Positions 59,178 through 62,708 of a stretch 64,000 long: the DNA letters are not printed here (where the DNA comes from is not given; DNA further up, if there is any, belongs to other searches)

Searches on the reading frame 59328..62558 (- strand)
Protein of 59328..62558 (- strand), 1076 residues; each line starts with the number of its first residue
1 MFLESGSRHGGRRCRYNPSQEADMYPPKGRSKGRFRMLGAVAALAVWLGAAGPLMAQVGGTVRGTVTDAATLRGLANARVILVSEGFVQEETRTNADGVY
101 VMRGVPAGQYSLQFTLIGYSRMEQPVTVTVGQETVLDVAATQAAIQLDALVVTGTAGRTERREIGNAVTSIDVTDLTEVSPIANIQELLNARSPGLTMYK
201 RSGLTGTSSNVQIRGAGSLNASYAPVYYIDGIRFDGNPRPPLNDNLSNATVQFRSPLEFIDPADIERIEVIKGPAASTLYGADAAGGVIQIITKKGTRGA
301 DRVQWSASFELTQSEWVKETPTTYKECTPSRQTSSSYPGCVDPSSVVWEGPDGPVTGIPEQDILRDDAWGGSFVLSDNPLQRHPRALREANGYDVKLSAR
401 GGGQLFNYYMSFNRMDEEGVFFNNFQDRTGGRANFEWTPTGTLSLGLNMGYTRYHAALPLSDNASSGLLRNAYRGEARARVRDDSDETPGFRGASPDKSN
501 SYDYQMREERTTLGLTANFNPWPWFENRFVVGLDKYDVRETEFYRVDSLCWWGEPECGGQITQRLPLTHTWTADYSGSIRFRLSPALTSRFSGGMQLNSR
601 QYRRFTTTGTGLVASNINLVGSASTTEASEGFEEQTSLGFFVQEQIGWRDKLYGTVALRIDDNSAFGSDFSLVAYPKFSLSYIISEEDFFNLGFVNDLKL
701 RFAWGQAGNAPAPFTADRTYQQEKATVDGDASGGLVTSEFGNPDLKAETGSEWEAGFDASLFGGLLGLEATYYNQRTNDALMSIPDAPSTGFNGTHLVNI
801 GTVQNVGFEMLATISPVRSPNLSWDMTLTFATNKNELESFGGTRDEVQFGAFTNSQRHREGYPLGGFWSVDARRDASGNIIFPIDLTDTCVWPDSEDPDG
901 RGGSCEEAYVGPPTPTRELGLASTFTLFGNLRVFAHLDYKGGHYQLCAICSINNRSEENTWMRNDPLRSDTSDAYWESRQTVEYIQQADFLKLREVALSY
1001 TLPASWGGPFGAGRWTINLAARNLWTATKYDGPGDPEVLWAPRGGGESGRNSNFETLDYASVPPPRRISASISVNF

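Call 17: search_protein_families(library=pfam, proteins=[window:59328-62558:-], max_evalue=0.0001)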
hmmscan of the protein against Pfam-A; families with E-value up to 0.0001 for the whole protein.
window:59328-62558:- (1076 aa): 5 families
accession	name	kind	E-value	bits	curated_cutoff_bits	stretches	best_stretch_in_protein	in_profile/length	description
PF00593.30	TonB_dep_Rec_b-barrel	-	2.8e-23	83.9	27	1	445-850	15-372/436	TonB dependent receptor-like, beta-barrel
PF07715.20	Plug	-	9.3e-20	71.6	23.9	1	162-288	3-107/107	TonB-dependent Receptor Plug Domain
PF13620.12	CarboxypepD_reg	-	6.8e-16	58.8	32.3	1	61-139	1-80/82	Carboxypeptidase regulatory-like domain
PF13715.12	CarbopepD_reg_2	-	7.8e-13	48.7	32.2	1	62-152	1-88/88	CarboxypepD_reg-like domain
PF14905.12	OMP_b-brl_3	-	1.6e-08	34.5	27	1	738-850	206-313/408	Outer membrane protein beta-barrel family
